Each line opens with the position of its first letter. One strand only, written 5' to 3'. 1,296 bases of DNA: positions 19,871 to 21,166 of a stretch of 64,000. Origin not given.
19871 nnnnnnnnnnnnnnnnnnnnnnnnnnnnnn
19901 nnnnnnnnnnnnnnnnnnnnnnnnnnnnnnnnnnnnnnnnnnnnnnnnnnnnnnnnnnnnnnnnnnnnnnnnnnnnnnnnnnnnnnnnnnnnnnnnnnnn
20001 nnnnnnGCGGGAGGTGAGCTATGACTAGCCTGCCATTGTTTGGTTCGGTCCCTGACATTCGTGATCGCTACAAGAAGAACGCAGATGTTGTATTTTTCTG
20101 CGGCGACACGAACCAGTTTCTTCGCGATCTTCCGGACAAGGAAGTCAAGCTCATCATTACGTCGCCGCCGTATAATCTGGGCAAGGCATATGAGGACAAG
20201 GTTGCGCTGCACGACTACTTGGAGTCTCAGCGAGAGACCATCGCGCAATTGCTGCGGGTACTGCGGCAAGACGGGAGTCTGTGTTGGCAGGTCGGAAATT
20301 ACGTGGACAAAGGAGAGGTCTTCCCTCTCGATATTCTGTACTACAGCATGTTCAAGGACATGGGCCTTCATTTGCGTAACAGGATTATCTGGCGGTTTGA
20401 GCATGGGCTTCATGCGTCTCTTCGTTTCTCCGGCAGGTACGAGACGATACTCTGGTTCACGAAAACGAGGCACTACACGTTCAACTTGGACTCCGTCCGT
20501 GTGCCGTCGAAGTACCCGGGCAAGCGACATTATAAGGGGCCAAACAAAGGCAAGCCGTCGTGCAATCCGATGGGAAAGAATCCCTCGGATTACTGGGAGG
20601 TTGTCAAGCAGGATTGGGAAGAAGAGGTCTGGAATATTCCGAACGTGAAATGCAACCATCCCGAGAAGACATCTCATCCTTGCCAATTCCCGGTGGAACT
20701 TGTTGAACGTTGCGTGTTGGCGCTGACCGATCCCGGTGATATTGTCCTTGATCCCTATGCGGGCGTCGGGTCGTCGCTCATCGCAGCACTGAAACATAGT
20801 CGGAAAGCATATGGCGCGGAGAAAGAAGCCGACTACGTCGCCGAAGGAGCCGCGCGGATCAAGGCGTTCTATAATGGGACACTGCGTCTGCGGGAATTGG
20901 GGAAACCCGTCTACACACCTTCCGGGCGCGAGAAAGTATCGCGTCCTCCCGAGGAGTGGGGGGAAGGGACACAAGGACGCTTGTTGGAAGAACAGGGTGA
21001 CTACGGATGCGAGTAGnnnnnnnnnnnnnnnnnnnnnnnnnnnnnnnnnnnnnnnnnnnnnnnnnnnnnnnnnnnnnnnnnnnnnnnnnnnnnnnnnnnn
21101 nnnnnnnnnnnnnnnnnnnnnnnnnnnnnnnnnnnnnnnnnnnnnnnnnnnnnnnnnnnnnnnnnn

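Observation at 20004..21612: BglII-like type II restriction-modification cassette inserted exactly between gyrB and gyrA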

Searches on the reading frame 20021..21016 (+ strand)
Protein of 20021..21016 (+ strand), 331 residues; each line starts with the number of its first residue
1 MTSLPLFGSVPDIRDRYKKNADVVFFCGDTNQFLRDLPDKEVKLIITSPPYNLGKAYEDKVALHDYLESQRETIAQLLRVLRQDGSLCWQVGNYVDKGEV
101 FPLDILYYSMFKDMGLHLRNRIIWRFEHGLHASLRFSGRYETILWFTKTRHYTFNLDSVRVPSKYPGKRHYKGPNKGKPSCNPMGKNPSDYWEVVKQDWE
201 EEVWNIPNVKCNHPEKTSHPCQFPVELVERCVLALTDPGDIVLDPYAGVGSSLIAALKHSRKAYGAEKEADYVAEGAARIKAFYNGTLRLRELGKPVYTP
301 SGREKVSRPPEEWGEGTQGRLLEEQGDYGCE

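Call 4: search_protein_families(library=pfam, proteins=[window:20021-21016:+], max_evalue=0.1)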
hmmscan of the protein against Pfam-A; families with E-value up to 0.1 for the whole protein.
window:20021-21016:+ (331 aa): 2 families
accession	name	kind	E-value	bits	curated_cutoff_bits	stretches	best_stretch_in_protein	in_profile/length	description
PF01555.25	N6_N4_Mtase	-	7.6e-50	170.3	26.7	1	42-274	1-217/221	DNA methylase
PF01170.24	UPF0020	-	0.0047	17.1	22.3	0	24-88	106-163/197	RMKL-like, methyltransferase domain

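Call 5: search_protein_families(library=ncbifam, proteins=[window:20021-21016:+], max_evalue=0.1)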
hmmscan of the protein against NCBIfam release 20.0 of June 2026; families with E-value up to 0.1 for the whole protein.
window:20021-21016:+ (331 aa): 4 families
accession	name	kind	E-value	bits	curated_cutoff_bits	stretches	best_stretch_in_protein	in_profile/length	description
NF008572.0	PRK11524.1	equivalog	2.5e-36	125.3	292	1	17-282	9-258/294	adenine-specific DNA-methyltransferase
NF050803.1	DnaMtaseCcrMCaul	equivalog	2.4e-23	82.6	830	2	213-283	180-250/350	adenine-specific DNA-methyltransferase CcrM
NF010253.0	PRK13699.1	subfamily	2.6e-15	56.7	244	2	216-283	141-208/226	DNA methyltransferase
TIGR01177.1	TIGR01177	hypoth_equivalog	0.00032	20.1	316.55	0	233-257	177-201/330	TIGR01177 family methyltransferase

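Call 6: search_protein_families(library=padloc, proteins=[window:20021-21016:+], max_evalue=0.1)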
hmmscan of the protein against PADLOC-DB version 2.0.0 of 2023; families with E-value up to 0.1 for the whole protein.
window:20021-21016:+ (331 aa): 69 families (the best 25 are shown)
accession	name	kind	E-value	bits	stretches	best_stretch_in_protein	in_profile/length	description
PDLC03230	MTase_II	-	3.7e-77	258.1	1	19-274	32-276/360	Type II methyltransferase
PDLC03299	MTase_II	-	1.1e-73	246.3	1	15-305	8-284/296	Type II methyltransferase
PDLC03371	MTase_II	-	8.7e-40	134.9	1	19-282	7-254/260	Type II methyltransferase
PDLC03353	MTase_II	-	1.3e-38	131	1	21-282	8-252/260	Type II methyltransferase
PDLC03387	MTase_II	-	1.3e-36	124.2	2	109-282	133-277/289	Type II methyltransferase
PDLC03350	MTase_II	-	3.2e-33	113.5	1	24-282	59-297/312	Type II methyltransferase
PDLC03320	MTase_II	-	1.5e-32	110.9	1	20-284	30-278/289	Type II methyltransferase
PDLC03327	MTase_II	-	5.1e-32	109.4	1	26-264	43-268/319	Type II methyltransferase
PDLC03300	MTase_II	-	1.2e-24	84.9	2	57-280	79-276/302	Type II methyltransferase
PDLC03216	MTase_II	-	9.5e-23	78.8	3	216-283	191-258/364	Type II methyltransferase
PDLC03738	oMTase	-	2.6e-22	77.1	2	216-282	201-267/376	orphan methyltransferase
PDLC03714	oMTase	-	1.9e-21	74.7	1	29-284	10-261/279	orphan methyltransferase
PDLC03265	MTase_II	-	6.4e-21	73.1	2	188-281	239-329/333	Type II methyltransferase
PDLC03260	MTase_II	-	2.6e-20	70.6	2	201-284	232-311/349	Type II methyltransferase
PDLC03323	MTase_II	-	1e-19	68.8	1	17-282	10-296/330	Type II methyltransferase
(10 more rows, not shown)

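Call 17: search_solved_structures(query=window:20021-21016:+, max_evalue=0.001, show_alignments=2)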
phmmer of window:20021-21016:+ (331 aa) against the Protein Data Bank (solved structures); distinct sequences matched with E-value up to 0.001: 12.
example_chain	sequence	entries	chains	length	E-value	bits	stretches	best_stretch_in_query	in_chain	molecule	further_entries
1nw8_A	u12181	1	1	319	1.5e-29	106.4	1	29-263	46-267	MODIFICATION METHYLASE RSRI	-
1eg2_A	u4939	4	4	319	1.9e-29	106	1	29-263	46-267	MODIFICATION METHYLASE RSRI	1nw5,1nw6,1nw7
1g60_A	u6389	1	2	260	6.7e-24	87.8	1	32-275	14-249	Adenine-specific Methyltransferase MboIIA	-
6pbd_A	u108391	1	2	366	1.1e-23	87.1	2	216-281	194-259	Modification methylase CcrMI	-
9c3u_A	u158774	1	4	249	3.9e-23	85.3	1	36-282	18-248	Methyltransferase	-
8urk_A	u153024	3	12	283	4.2e-23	85.2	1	36-282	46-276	Methyltransferase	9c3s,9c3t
8s9n_A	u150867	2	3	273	1.9e-18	69.9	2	201-270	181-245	DNA cytosine-N4 methyltransferase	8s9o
8s9m_A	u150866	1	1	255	2e-18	69.8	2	201-270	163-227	DNA cytosine-N4 methyltransferase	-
2zie_A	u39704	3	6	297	8.5e-18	67.7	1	26-273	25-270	Putative modification methylase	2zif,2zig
1boo_A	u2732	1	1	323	8.9e-15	57.8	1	25-279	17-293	PROTEIN (N-4 CYTOSINE-SPECIFIC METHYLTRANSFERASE PVU II)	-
5hek_A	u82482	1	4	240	4e-09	39.2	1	214-283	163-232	Adenine specific DNA methyltransferase (DpnA)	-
5hfj_A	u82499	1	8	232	7.4e-09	38.3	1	214-281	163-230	Adenine specific DNA methyltransferase (DpnA)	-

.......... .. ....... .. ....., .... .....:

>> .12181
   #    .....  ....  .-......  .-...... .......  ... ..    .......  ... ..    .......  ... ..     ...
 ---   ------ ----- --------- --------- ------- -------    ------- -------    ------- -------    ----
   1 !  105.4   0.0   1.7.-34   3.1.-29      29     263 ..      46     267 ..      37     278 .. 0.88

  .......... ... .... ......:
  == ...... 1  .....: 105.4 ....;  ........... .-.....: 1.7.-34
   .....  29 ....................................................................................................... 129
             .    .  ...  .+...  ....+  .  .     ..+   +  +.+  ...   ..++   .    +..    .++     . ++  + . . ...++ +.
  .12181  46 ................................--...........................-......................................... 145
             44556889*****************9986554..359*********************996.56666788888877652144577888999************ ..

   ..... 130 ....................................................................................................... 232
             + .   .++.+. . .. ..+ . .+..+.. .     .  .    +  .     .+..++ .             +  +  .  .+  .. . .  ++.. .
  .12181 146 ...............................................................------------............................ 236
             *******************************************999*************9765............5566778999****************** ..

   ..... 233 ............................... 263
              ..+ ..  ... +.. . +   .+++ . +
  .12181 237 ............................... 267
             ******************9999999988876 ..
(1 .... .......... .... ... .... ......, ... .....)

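Call 18: find_homologous_proteins(query=window:20021-21016:+, max_evalue=0.001)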
Query window:20021-21016:+ (331 aa): 8000 proteins with E <= 0.001 among 8000 candidates; the best 120 are listed.
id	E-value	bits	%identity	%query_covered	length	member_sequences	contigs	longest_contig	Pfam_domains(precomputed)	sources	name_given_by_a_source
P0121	1.9e-232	789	100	100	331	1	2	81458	PF01555.25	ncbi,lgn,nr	ncbi:MAG: Modification methylase RsrI [Chloroflexi bacterium ADurb.Bin360]|nr:MAG: Modification meth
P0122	3.5e-162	557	73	99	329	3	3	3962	PF01555.25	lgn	-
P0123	1.2e-157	543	69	99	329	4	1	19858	PF01555.25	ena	-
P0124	2.1e-156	538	69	99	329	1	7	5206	PF01555.25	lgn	-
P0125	4.5e-156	537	70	99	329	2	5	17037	PF01555.25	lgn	-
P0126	1.1e-155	536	67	99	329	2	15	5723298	PF01555.25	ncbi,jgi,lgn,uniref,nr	ncbi:DNA-methyltransferase [Roseiflexus castenholzii]|jgi:adenine-specific DNA-methyltransferase|uni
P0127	3.3e-155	535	66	99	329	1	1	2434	PF01555.25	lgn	-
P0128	5.2e-155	534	67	99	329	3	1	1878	PF01555.25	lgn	-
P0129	5.9e-155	534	67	99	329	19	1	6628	PF01555.25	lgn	-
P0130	9.4e-155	533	68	99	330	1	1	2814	PF01555.25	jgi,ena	-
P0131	9.5e-155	533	68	99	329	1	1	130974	PF01555.25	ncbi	-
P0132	9.6e-155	533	67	99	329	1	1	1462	PF01555.25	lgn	-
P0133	1.1e-154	533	66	99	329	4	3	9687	PF01555.25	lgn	-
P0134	1.3e-154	533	68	99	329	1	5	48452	PF01555.25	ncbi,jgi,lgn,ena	-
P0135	1.5e-154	532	68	99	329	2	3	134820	PF01555.25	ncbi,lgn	-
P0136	1.8e-154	532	67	99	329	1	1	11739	PF01555.25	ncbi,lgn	ncbi:MAG: site-specific DNA-methyltransferase [Anaerolineales bacterium]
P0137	2.2e-154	532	69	99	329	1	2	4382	PF01555.25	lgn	-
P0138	2.5e-154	532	66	98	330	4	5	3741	PF01555.25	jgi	jgi:adenine-specific DNA-methyltransferase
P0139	2.6e-154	532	68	99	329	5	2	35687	PF01555.25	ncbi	-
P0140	3.3e-154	531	67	99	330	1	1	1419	PF01555.25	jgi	jgi:adenine-specific DNA-methyltransferase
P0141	4.0e-154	531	67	99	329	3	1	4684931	PF01555.25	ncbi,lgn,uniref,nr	ncbi:DNA-methyltransferase [Chloroflexus aggregans]|uniref:Methyltransferase n=1 Tax=Chloroflexus ag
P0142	4.5e-154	531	67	99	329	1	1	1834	PF01555.25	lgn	-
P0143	4.7e-154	531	68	98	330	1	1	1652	PF01555.25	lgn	-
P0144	7.0e-154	530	67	99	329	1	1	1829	PF01555.25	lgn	-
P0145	7.4e-154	530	68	99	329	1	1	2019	PF01555.25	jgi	jgi:adenine-specific DNA-methyltransferase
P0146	9.0e-154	530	67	99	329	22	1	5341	PF01555.25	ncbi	-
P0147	1.5e-153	529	66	99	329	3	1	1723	PF01555.25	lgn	-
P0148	1.5e-153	529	67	99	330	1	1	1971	PF01555.25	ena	-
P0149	1.6e-153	529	65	99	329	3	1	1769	PF01555.25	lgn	-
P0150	1.7e-153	529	65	99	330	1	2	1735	PF01555.25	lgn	-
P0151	1.9e-153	529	66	99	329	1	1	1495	PF01555.25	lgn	-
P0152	2.1e-153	529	67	99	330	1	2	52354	PF01555.25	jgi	jgi:adenine-specific DNA-methyltransferase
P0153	2.2e-153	529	67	99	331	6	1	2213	PF01555.25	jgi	-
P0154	2.6e-153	528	67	99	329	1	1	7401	PF01555.25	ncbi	-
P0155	3.4e-153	528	67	98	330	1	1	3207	PF01555.25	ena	-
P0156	4.3e-153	528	67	98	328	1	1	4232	PF01555.25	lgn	-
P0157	5.2e-153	527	67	99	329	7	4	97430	PF01555.25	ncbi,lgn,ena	-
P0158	6.1e-153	527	66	99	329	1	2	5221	PF01555.25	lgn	-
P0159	7.1e-153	527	65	99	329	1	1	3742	PF01555.25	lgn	-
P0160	9.4e-153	526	67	98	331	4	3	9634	PF01555.25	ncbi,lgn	-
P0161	1.2e-152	526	66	99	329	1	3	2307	PF01555.25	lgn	-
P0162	1.2e-152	526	67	99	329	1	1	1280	PF01555.25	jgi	jgi:adenine-specific DNA-methyltransferase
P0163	1.2e-152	526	67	99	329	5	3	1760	PF01555.25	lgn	-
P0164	1.4e-152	526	67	99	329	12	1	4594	PF01555.25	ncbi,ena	-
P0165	1.6e-152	526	66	99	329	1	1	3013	PF01555.25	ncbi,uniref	ncbi:DNA-methyltransferase [Roseiflexus castenholzii]|uniref:DNA-methyltransferase n=1 Tax=Roseiflex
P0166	1.6e-152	526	66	99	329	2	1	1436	PF01555.25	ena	-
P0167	2.1e-152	525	67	99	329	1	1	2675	PF01555.25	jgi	-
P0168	2.1e-152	525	66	99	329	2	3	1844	PF01555.25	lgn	-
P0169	2.2e-152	525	66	99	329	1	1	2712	PF01555.25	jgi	jgi:adenine-specific DNA-methyltransferase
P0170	2.4e-152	525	66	99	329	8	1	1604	PF01555.25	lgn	-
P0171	2.5e-152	525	68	99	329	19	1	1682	PF01555.25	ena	-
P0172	2.8e-152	525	66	99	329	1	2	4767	PF01555.25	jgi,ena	-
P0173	2.8e-152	525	67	99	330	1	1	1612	PF01555.25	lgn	-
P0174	2.9e-152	525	67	98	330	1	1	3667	PF01555.25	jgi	-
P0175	3.0e-152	525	67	99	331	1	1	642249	PF01555.25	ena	-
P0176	3.4e-152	525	65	99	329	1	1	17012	PF01555.25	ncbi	-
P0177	3.8e-152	524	65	99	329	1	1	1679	PF01555.25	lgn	-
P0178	4.1e-152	524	66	99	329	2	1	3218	PF01555.25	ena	-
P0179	5.3e-152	524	66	99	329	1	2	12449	PF01555.25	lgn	-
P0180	5.6e-152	524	65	99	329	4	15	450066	PF01555.25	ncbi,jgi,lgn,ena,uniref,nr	ncbi:DNA-methyltransferase [Caldilinea sp.]|jgi:adenine-specific DNA-methyltransferase|uniref:DNA-me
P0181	6.7e-152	524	65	99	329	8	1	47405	PF01555.25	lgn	-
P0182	6.7e-152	524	67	97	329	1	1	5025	PF01555.25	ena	-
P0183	7.3e-152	524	66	99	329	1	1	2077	PF01555.25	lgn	-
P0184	8.1e-152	523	66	99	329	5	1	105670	PF01555.25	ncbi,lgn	-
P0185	8.2e-152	523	66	99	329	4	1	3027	PF01555.25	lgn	-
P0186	9.0e-152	523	68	99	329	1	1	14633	PF01555.25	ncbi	ncbi:MAG: DNA-methyltransferase [Anaerolineae bacterium]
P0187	9.6e-152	523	66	99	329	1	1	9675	PF01555.25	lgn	-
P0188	1.1e-151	523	66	99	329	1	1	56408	PF01555.25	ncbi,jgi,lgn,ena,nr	ncbi:MAG TPA: site-specific DNA-methyltransferase [Anaerolineae bacterium]|nr:site-specific DNA-meth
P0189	1.6e-151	522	65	99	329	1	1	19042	PF01555.25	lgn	-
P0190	1.6e-151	522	70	95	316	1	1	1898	PF01555.25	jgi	jgi:adenine-specific DNA-methyltransferase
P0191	1.7e-151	522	68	98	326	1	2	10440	PF01555.25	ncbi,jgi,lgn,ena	-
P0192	1.7e-151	522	66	99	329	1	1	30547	PF01555.25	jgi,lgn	jgi:adenine-specific DNA-methyltransferase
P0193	1.7e-151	522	66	99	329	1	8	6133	PF01555.25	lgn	-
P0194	1.8e-151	522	66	99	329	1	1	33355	PF01555.25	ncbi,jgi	jgi:adenine-specific DNA-methyltransferase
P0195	2.0e-151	522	70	93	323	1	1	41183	PF01555.25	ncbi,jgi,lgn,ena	-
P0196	2.0e-151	522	66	99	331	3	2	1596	PF01555.25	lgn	-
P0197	2.2e-151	522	66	99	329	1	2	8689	PF01555.25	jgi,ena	-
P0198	2.2e-151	522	64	99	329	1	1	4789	PF01555.25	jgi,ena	-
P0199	2.2e-151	522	65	100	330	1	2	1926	PF01555.25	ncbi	-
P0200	2.4e-151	522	65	99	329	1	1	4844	PF01555.25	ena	-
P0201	2.5e-151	522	67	98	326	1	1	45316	PF01555.25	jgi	-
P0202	2.8e-151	522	65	99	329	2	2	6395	PF01555.25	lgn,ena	-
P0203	2.9e-151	522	66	99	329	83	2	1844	PF01555.25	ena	-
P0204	2.9e-151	522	66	99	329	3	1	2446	PF01555.25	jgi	-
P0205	3.0e-151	522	65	99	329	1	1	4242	PF01555.25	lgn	-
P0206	3.6e-151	521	65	99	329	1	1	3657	PF01555.25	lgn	-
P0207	4.2e-151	521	66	99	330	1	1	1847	PF01555.25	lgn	-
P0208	4.5e-151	521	66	99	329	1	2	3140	PF01555.25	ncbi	-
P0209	4.7e-151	521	68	99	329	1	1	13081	PF01555.25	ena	-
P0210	4.7e-151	521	69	95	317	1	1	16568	PF01555.25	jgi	jgi:adenine-specific DNA-methyltransferase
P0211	5.7e-151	521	66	99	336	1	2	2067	PF01555.25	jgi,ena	-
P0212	6.0e-151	521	66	98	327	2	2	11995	PF01555.25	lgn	-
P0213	6.3e-151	520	67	99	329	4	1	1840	PF01555.25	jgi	jgi:adenine-specific DNA-methyltransferase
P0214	6.4e-151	520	66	99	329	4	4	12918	PF01555.25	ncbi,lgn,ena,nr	ncbi:MAG: site-specific DNA-methyltransferase [Chloroflexi bacterium]|nr:site-specific DNA-methyltra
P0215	7.9e-151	520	66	99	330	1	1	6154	PF01555.25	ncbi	-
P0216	8.2e-151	520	66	99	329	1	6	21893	PF01555.25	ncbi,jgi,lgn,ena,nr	ncbi:MAG: site-specific DNA-methyltransferase [Anaerolineae bacterium]|nr:site-specific DNA-methyltr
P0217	8.4e-151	520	66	99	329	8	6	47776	PF01555.25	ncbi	-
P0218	8.5e-151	520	66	99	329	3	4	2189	PF01555.25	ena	-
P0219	9.6e-151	520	66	99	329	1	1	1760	PF01555.25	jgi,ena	-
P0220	9.7e-151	520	66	99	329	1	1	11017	PF01555.25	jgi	jgi:adenine-specific DNA-methyltransferase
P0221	9.9e-151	520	66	99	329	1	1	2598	PF01555.25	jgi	jgi:adenine-specific DNA-methyltransferase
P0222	1.1e-150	520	64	99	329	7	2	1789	PF01555.25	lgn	-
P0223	1.1e-150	520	65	99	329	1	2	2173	PF01555.25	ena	-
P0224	1.1e-150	520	67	98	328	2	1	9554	PF01555.25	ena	-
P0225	1.1e-150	520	70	95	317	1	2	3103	PF01555.25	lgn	-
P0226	1.1e-150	520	66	98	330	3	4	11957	PF01555.25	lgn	-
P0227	1.6e-150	519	64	99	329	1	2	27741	PF01555.25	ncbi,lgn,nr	ncbi:MAG: site-specific DNA-methyltransferase [Anaerolineales bacterium]|nr:site-specific DNA-methyl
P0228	1.6e-150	519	67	98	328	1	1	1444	PF01555.25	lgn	-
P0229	1.7e-150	519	67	98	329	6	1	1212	PF01555.25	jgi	jgi:DNA modification methylase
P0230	1.9e-150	519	69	96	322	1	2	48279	PF01555.25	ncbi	-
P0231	2.0e-150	519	66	99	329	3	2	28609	PF01555.25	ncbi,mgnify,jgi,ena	mgnify:FL=1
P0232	2.1e-150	519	69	96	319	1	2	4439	PF01555.25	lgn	-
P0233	2.2e-150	519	66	99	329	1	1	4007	PF01555.25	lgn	-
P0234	2.4e-150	519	66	99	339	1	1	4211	PF01555.25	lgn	-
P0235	2.7e-150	518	69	95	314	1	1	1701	PF01555.25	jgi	jgi:adenine-specific DNA-methyltransferase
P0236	2.8e-150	518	67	99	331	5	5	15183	PF01555.25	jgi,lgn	jgi:DNA modification methylase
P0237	2.8e-150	518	66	99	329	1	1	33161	PF01555.25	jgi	jgi:adenine-specific DNA-methyltransferase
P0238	2.9e-150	518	66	99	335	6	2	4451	PF01555.25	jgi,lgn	-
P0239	3.1e-150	518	65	99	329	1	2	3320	PF01555.25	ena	-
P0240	3.2e-150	518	67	98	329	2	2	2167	PF01555.25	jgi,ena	-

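Call 56: find_encoding_contigs(protein=P0126, flank=6000, max_places=2)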
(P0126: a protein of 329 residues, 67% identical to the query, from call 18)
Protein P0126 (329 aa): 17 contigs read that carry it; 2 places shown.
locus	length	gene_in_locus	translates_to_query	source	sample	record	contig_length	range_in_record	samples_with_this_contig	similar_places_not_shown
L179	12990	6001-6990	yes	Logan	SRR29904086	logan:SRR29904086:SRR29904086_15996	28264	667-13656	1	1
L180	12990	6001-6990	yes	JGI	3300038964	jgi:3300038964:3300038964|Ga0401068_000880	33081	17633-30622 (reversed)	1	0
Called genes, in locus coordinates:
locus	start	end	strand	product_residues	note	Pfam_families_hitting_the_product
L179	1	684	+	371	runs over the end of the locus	PF02163:Peptidase_M50, PF13180:PDZ_2, PF17820:PDZ_6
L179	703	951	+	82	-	-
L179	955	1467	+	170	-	PF12705:PDDEXK_1, PF01930:Cas_Cas4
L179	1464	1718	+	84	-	-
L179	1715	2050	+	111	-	-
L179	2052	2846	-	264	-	PF10646:Germane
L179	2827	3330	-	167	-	-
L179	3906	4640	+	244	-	PF00149:Metallophos, PF12850:Metallophos_2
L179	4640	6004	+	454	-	PF00202:Aminotran_3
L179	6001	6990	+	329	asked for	PF01555:N6_N4_Mtase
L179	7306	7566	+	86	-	PF09195:Endonuc-BglII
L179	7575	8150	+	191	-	PF03602:Cons_hypoth95, PF05175:MTS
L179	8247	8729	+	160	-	PF01467:CTP_transf_like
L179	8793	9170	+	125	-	-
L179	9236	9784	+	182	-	PF02620:YceD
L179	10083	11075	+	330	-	PF08545:ACP_syn_III, PF08541:ACP_syn_III_C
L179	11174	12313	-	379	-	PF04107:GCS2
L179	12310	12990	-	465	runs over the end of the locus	PF14403:CP_ATPgrasp_2 (weak)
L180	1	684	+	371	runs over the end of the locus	PF02163:Peptidase_M50, PF13180:PDZ_2, PF17820:PDZ_6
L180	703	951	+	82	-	-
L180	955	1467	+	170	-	PF12705:PDDEXK_1, PF01930:Cas_Cas4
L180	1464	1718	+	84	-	-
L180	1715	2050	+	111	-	-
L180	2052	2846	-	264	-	PF10646:Germane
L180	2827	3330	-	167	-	-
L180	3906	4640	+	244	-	PF00149:Metallophos, PF12850:Metallophos_2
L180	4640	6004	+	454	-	PF00202:Aminotran_3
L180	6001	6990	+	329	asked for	PF01555:N6_N4_Mtase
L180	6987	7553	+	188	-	PF09195:Endonuc-BglII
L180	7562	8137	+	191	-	PF03602:Cons_hypoth95, PF05175:MTS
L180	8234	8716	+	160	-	PF01467:CTP_transf_like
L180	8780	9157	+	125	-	-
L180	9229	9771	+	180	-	PF02620:YceD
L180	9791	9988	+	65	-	PF01783:Ribosomal_L32p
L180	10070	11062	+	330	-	PF08545:ACP_syn_III, PF08541:ACP_syn_III_C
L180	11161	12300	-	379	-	PF04107:GCS2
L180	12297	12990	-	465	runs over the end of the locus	PF14403:CP_ATPgrasp_2 (weak)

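Call 57: find_encoding_contigs(protein=P0141, flank=6000, max_places=2)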
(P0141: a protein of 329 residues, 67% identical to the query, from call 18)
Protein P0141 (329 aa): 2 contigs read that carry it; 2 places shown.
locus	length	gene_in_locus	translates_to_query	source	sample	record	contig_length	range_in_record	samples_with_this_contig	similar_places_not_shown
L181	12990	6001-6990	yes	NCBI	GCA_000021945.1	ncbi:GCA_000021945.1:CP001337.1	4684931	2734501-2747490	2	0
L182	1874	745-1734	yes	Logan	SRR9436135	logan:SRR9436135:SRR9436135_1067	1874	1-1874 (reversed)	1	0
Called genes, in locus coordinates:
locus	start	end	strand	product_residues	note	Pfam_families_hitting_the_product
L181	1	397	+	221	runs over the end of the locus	-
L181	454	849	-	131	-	-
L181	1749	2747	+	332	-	PF01555:N6_N4_Mtase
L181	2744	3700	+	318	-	-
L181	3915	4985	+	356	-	PF13847:Methyltransf_31 (faint), PF01555:N6_N4_Mtase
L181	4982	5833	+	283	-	PF12183:NotI (weak)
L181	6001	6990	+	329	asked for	PF01555:N6_N4_Mtase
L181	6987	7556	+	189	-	PF09195:Endonuc-BglII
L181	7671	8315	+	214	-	PF00551:Formyl_trans_N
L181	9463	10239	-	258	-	-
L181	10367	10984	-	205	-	PF01740:STAS, PF13466:STAS_2 (weak)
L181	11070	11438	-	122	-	PF20969:MASE11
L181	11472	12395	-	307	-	PF00551:Formyl_trans_N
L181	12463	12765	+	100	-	PF04362:Iron_traffic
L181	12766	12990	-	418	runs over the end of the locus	PF18130:ATPgrasp_N, PF01071:GARS_A, PF13535:ATP-grasp_4, PF18603:LAL_C2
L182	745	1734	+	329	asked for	PF01555:N6_N4_Mtase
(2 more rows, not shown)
